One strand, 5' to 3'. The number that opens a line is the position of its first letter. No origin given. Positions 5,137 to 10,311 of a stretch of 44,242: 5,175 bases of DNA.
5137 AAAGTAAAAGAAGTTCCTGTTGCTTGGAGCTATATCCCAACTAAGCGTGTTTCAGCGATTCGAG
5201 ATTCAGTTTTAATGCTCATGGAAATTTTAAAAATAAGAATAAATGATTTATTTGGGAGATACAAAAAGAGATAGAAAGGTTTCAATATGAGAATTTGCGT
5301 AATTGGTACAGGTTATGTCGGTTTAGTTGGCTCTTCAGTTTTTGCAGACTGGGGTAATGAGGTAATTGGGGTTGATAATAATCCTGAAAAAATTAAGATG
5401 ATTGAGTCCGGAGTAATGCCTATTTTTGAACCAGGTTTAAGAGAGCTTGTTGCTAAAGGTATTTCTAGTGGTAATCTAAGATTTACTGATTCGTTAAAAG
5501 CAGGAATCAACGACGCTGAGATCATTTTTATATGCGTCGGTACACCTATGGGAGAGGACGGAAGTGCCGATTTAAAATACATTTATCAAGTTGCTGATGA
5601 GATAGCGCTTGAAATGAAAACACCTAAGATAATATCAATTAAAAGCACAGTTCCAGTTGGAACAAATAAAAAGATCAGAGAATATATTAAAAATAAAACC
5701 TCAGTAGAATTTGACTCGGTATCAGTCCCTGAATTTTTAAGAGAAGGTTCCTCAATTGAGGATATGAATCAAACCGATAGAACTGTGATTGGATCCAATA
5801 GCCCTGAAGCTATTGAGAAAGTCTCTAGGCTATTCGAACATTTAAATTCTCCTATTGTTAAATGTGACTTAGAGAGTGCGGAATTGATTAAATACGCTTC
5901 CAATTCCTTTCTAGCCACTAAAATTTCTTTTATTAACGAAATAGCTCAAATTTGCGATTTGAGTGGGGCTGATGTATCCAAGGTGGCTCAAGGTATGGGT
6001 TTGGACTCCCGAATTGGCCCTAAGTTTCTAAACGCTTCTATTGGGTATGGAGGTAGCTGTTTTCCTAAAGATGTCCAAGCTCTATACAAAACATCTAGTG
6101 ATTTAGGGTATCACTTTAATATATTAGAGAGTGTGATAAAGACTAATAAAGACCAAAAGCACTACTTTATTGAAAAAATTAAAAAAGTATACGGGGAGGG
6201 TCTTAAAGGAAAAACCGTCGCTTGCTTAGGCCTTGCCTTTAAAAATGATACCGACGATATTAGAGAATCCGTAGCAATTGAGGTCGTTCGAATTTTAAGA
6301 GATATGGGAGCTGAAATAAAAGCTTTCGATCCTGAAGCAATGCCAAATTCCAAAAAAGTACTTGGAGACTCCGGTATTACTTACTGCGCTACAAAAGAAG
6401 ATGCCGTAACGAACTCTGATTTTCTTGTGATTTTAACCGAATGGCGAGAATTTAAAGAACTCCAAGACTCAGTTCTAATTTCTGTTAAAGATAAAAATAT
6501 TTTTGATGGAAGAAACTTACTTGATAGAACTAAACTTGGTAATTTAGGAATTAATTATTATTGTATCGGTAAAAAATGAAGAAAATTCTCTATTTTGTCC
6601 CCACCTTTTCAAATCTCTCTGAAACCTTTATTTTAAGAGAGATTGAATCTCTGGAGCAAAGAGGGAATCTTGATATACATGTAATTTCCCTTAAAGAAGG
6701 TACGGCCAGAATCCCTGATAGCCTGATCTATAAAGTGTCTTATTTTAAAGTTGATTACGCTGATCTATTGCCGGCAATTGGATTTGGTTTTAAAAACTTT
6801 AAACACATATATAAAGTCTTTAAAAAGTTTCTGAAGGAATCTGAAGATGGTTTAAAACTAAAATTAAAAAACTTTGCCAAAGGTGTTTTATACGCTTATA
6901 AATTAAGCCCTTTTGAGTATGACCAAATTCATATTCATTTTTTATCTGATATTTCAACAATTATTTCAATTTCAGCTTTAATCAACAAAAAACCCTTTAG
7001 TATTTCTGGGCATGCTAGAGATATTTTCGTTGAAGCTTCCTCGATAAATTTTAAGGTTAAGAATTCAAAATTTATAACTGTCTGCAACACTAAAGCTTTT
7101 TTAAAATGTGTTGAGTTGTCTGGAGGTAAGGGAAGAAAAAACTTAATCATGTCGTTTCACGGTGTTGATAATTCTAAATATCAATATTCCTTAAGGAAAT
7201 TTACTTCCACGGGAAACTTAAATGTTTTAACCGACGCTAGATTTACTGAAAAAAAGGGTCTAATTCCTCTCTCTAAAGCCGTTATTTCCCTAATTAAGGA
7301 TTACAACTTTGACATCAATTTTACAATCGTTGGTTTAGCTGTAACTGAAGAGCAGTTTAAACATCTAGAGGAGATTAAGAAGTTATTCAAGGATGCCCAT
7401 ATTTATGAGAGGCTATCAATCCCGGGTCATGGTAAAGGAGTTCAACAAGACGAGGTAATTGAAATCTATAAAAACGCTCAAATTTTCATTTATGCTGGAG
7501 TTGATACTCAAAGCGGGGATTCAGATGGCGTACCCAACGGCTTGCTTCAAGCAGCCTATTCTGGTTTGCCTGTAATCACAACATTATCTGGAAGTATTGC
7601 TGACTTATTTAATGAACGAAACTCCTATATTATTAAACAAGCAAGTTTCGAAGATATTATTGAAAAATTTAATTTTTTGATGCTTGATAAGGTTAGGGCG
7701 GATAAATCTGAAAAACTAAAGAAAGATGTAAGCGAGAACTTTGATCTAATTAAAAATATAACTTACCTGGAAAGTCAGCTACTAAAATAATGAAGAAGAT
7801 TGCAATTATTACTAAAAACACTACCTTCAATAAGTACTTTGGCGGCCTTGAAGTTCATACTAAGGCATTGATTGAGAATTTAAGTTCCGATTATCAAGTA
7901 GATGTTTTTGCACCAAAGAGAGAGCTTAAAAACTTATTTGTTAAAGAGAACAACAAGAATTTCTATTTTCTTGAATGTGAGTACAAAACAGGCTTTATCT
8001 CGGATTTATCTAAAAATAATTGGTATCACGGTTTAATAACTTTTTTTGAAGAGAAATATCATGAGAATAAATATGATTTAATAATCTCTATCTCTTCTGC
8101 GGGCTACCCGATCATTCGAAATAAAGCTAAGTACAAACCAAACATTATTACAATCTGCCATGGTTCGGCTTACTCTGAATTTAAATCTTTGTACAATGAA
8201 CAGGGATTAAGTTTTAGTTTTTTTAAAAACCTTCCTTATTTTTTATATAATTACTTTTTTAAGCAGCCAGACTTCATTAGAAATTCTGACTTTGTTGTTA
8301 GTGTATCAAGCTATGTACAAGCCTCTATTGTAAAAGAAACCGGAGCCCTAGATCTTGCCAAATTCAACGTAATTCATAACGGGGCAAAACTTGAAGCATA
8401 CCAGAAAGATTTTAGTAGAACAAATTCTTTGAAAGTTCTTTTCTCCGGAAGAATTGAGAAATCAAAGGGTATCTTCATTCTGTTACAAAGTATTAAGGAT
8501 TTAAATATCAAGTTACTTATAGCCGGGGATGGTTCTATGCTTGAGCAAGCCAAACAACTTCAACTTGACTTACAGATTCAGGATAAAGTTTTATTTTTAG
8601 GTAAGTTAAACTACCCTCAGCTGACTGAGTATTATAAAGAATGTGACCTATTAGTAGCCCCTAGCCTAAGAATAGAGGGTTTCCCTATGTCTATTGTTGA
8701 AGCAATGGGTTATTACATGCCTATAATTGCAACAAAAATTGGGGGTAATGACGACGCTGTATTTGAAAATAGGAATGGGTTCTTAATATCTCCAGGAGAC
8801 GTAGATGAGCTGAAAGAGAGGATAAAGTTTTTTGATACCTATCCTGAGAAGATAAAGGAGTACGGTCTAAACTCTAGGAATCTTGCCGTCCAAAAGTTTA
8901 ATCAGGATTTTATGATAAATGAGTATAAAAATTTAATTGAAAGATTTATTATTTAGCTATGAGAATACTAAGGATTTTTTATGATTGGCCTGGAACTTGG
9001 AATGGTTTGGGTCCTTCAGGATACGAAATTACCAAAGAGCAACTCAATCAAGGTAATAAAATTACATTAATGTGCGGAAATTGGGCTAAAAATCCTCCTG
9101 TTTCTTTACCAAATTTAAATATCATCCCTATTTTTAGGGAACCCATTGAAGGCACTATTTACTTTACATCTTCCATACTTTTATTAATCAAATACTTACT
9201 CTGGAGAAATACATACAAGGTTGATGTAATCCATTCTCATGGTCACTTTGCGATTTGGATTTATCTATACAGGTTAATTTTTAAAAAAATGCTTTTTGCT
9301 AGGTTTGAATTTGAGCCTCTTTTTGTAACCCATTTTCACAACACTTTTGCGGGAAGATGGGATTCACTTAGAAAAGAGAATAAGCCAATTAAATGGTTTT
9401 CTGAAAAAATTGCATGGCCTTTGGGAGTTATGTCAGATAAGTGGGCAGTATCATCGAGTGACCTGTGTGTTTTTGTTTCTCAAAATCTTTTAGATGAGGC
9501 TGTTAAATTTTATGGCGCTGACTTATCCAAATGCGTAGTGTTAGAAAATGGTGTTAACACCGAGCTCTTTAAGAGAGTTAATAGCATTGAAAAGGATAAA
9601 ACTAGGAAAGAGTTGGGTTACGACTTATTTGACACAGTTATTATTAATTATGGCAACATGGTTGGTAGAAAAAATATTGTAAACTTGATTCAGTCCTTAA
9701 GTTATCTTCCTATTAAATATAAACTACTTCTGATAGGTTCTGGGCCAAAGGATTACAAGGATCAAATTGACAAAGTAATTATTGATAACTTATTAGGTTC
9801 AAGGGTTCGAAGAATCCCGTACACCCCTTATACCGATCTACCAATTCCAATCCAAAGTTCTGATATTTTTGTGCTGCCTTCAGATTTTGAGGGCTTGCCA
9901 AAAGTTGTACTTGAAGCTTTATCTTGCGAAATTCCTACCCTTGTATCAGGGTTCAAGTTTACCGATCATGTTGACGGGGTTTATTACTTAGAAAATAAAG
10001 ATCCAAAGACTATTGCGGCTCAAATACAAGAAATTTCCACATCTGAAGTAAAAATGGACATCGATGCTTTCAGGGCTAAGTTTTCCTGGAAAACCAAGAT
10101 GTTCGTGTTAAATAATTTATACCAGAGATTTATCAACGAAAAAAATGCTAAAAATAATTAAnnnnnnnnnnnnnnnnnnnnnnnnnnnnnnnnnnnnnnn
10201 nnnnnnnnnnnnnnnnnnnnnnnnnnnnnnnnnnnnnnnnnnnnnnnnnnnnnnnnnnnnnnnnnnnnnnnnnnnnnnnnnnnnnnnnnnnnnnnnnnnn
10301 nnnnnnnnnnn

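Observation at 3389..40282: About 37-kb, almost unidirectional glycan super-locus with roughly 21 glycosyltransferase domains, six of them GT-C-type membrane enzymes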

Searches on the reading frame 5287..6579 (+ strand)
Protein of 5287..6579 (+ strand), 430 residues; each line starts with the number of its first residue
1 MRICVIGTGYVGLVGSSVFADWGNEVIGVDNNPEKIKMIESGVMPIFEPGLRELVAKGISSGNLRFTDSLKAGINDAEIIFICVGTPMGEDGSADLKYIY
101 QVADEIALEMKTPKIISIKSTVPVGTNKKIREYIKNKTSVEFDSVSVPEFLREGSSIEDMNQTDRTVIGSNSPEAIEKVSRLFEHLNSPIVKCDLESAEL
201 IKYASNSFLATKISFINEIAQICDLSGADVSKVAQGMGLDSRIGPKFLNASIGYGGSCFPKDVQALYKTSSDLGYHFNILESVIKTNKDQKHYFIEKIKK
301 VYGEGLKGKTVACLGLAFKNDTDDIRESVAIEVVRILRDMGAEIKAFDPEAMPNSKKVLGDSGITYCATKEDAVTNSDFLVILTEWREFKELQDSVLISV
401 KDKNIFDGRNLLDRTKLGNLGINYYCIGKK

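Call 3: search_protein_families(library=pfam, proteins=[window:5287-6579:+], max_evalue=0.01)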
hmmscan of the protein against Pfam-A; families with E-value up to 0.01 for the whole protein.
window:5287-6579:+ (430 aa): 7 families
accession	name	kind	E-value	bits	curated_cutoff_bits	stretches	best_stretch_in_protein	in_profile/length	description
PF03721.20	UDPG_MGDP_dh_N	-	2.1e-59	200.7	27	1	1-180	1-185/187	UDP-glucose/GDP-mannose dehydrogenase family, NAD binding domain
PF00984.24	UDPG_MGDP_dh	-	3.3e-37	126.9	25.4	1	196-288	1-93/94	UDP-glucose/GDP-mannose dehydrogenase family, central domain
PF03720.21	UDPG_MGDP_dh_C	-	2.6e-29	102.1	30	1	312-414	1-103/103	UDP-glucose/GDP-mannose dehydrogenase family, UDP binding domain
PF03807.23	F420_oxidored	-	3e-05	25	21.6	0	2-86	1-69/94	NADP oxidoreductase coenzyme F420-dependent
PF02826.25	2-Hacid_dh_C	-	0.00039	20.3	25.1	0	286-384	14-99/178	D-isomer specific 2-hydroxyacid dehydrogenase, NAD binding domain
PF03446.21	NAD_binding_2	-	0.0042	17.5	21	0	2-139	1-112/161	NAD binding domain of 6-phosphogluconate dehydrogenase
PF00070.33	Pyr_redox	-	0.0055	17.6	22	0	2-39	1-38/82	Pyridine nucleotide-disulphide oxidoreductase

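Call 23: search_protein_families(library=ncbifam, proteins=[window:5287-6579:+], max_evalue=0.001)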
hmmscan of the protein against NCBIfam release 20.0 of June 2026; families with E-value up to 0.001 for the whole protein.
window:5287-6579:+ (430 aa): 7 families
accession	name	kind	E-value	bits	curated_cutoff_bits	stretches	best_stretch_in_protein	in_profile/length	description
NF047673.2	TeichurnBiosyTuaD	equivalog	2.1e-150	501.7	700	1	2-429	3-431/439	UDP-glucose 6-dehydrogenase TuaD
TIGR03026.1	NDP-sugDHase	subfamily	1.5e-134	448.8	189.8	1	1-410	1-413/413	nucleotide sugar dehydrogenase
NF041297.1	UDPGDh_AglM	equivalog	4.2e-102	342.3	670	1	1-415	1-420/429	UDP-glucose 6-dehydrogenase AglM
NF040825.1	UDPMaNacDH_Arch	equivalog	7.9e-52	176.5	750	1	1-415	1-404/418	UDP-N-acetyl-D-mannosamine dehydrogenase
NF008286.0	PRK11064.1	equivalog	4.8e-51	173.6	459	1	2-396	5-406/420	UDP-N-acetyl-D-mannosamine dehydrogenase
NF011631.0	PRK15057.1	equivalog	1.1e-36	126.8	757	1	1-350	1-338/388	UDP-glucose 6-dehydrogenase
NF011729.0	PRK15182.1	equivalog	1.3e-17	63.7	592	1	2-393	8-395/425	Vi polysaccharide biosynthesis UDP-N-acetylglucosamine C-6 dehydrogenase TviB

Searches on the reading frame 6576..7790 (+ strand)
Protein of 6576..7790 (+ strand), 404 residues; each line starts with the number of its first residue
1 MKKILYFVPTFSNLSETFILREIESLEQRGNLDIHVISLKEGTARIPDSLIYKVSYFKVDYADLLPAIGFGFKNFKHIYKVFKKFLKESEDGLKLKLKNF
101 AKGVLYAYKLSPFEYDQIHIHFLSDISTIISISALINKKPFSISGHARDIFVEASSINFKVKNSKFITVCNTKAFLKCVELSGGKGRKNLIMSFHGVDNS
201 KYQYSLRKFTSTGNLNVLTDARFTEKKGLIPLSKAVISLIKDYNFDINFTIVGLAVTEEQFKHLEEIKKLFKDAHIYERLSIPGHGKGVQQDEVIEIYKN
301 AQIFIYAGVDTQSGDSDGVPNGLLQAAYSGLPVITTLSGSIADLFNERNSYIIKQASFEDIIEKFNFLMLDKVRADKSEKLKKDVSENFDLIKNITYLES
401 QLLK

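Call 3: search_protein_families(library=pfam, proteins=[window:6576-7790:+], max_evalue=0.01)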
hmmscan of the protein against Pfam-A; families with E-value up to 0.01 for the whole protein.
window:6576-7790:+ (404 aa): 4 families
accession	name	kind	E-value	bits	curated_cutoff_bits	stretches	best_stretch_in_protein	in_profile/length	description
PF00534.26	Glycos_transf_1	-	1e-12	48.4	26.4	1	217-383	18-167/172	Glycosyl transferases group 1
PF13692.12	Glyco_trans_1_4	-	9.1e-12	45.9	27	1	217-369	4-140/142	Glycosyl transferases group 1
PF13477.12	Glyco_trans_4_2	-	0.00011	22.9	23.4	0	11-63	5-56/139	Glycosyl transferase 4-like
PF13524.12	Glyco_trans_1_2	-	0.0014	19.1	25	1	285-381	31-125/144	Glycosyl transferase-like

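Call 51: search_protein_families(library=ncbifam, proteins=[window:6576-7790:+], max_evalue=1e-10)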
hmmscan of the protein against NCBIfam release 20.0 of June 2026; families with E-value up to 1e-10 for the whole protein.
window:6576-7790:+ (404 aa): 3 families
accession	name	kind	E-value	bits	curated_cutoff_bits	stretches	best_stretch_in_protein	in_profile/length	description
NF041876.1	EPS_EpsE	equivalog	1.6e-19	70.4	400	1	5-391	2-382/389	exopolysaccharide biosynthesis GT4 family glycosyltransferase EpsE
TIGR04005.1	wcaL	equivalog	4.8e-15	55.3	537.6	1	187-359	196-358/406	colanic acid biosynthesis glycosyltransferase WcaL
NF047684.1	TeichurnBiosyTuaC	equivalog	2.2e-11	43.4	550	0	101-401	95-385/391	teichuronic acid biosynthesis protein TuaC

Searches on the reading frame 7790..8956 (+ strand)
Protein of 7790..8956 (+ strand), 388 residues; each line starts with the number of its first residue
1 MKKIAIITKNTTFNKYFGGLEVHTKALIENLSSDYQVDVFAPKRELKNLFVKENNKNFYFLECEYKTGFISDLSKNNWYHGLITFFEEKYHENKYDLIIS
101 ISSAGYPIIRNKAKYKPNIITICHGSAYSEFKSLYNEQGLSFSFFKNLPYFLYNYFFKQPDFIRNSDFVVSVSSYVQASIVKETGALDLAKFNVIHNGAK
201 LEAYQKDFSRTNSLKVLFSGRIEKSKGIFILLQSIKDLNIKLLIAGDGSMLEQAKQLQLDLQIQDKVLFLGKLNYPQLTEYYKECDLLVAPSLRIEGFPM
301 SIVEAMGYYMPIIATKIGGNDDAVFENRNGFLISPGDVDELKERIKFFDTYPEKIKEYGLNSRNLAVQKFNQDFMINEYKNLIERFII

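Call 3: search_protein_families(library=pfam, proteins=[window:7790-8956:+], max_evalue=0.01)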
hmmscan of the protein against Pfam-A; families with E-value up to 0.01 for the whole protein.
window:7790-8956:+ (388 aa): 4 families
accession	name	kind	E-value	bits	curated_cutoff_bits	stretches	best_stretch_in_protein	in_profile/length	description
PF00534.26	Glycos_transf_1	-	1.6e-36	125.9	26.4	1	207-361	9-168/172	Glycosyl transferases group 1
PF13692.12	Glyco_trans_1_4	-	8.5e-29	101.1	27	1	215-345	3-136/142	Glycosyl transferases group 1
PF13439.12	Glyco_transf_4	-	4.3e-12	46.8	28.5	1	17-202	1-169/170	Glycosyltransferase Family 4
PF20706.3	GT4-conflict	-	0.0016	17.9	26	1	163-317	144-313/385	Family 4 Glycosyltransferase in conflict systems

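Call 51: search_protein_families(library=ncbifam, proteins=[window:7790-8956:+], max_evalue=1e-10)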
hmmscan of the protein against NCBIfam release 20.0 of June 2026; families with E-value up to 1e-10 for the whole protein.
window:7790-8956:+ (388 aa): 16 families
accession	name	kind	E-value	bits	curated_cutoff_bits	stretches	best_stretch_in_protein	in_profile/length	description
TIGR03088.1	stp2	hypoth_equivalog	8.7e-25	87.5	409.05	1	186-385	168-372/374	TIGR03088 family PEP-CTERM/XrtA system glycosyltransferase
TIGR03999.1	thiol_BshA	equivalog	9.3e-23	80.7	273.7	1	163-386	142-373/375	N-acetyl-alpha-D-glucosaminyl L-malate synthase BshA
NF041876.1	EPS_EpsE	equivalog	9.4e-22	77.8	400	1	152-373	148-383/389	exopolysaccharide biosynthesis GT4 family glycosyltransferase EpsE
NF047684.1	TeichurnBiosyTuaC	equivalog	7.5e-21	74.5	550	1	187-349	194-352/391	teichuronic acid biosynthesis protein TuaC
NF007396.0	PRK09922.1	equivalog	6e-20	71.4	385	1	142-348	112-323/361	lipopolysaccharide 1,6-galactosyltransferase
TIGR02149.1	glgA_Coryne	subfamily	2.8e-19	69.5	302.4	1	163-377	142-381/391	glycogen synthase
TIGR04157.1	glyco_rSAM_CFB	subfamily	3.7e-19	69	400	1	152-337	156-352/406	TIGR04157 family glycosyltransferase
NF041010.1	glycosy_Agl16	equivalog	4.6e-17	61.9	575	1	162-361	130-327/352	glycosylation protein Agl16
NF046085.1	XrtY_assoc_Gly1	equivalog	2.3e-16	59.7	400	1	193-385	189-383/387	XrtY-associated glycosyltransferase XYAG1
NF012028.0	PRK15484.1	subfamily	2.6e-16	59.7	618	1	185-381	156-373/380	lipopolysaccharide N-acetylglucosaminyltransferase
TIGR04063.1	stp3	hypoth_equivalog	1.3e-14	53.9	442.05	1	184-383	186-392/397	TIGR04063 family PEP-CTERM/XrtA system glycosyltransferase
NF038229.1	Glyco4_Geo_Pelo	equivalog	2.4e-13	49.8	400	1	179-385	122-335/338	GPMC system family 4 glycosyltransferase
NF050063.1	ProtGlycPglJ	equivalog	1e-12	48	500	1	165-359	144-340/363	N-acetylgalactosamine-N,N'-diacetylbacillosaminyl-diphospho-undecaprenol 4-alpha-N-acetylgalactosaminyltransferase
NF047880.1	glyco_SdgA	exception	9.9e-12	44.2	800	1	201-383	303-487/488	serine-aspartate repeat adhesin O-glycosyltransferase SdgA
NF038255.1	exopoly_VpsD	equivalog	3.2e-11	42.7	300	1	166-386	157-379/381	VpsD family glycosyltransferase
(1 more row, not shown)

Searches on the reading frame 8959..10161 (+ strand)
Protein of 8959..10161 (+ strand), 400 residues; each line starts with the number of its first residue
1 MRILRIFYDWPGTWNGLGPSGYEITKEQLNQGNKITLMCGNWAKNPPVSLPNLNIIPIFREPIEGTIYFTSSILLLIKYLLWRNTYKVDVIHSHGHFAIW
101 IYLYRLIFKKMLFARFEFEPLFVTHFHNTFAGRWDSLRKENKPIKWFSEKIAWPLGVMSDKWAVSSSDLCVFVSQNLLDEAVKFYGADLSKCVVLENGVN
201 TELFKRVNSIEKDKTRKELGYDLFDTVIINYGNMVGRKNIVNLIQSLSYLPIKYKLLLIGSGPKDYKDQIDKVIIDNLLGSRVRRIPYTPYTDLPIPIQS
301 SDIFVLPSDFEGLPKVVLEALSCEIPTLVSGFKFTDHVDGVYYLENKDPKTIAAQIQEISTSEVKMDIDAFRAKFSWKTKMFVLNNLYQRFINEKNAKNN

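Call 3: search_protein_families(library=pfam, proteins=[window:8959-10161:+], max_evalue=0.01)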
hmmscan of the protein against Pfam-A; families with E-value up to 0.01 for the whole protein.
window:8959-10161:+ (400 aa): 4 families
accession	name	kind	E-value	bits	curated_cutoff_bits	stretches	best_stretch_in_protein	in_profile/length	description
PF00534.26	Glycos_transf_1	-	1.3e-19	70.9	26.4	1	212-363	2-159/172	Glycosyl transferases group 1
PF13439.12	Glyco_transf_4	-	5.2e-15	56.3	28.5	1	15-202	2-169/170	Glycosyltransferase Family 4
PF13692.12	Glyco_trans_1_4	-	5.9e-15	56.2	27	1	227-359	3-139/142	Glycosyl transferases group 1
PF20706.3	GT4-conflict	-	0.0008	18.9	26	1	254-330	233-311/385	Family 4 Glycosyltransferase in conflict systems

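Call 51: search_protein_families(library=ncbifam, proteins=[window:8959-10161:+], max_evalue=1e-10)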
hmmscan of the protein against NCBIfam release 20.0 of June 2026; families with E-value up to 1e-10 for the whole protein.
window:8959-10161:+ (400 aa): 6 families
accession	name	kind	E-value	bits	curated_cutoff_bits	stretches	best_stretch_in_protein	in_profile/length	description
NF047684.1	TeichurnBiosyTuaC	equivalog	2.3e-18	66.3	550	1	163-399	161-377/391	teichuronic acid biosynthesis protein TuaC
TIGR03999.1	thiol_BshA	equivalog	4.1e-14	52.3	273.7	1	161-359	139-335/375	N-acetyl-alpha-D-glucosaminyl L-malate synthase BshA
TIGR04047.1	MSMEG_0565_glyc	hypoth_equivalog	1.1e-13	51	259.85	1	162-380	134-363/373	MSMEG_0565 family glycosyltransferase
TIGR02149.1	glgA_Coryne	subfamily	1.7e-12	47.1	302.4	1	158-330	136-313/391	glycogen synthase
NF041876.1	EPS_EpsE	equivalog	1.4e-11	44.3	400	1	166-363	161-362/389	exopolysaccharide biosynthesis GT4 family glycosyltransferase EpsE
NF050063.1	ProtGlycPglJ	equivalog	4.9e-11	42.4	500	1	167-348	145-308/363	N-acetylgalactosamine-N,N'-diacetylbacillosaminyl-diphospho-undecaprenol 4-alpha-N-acetylgalactosaminyltransferase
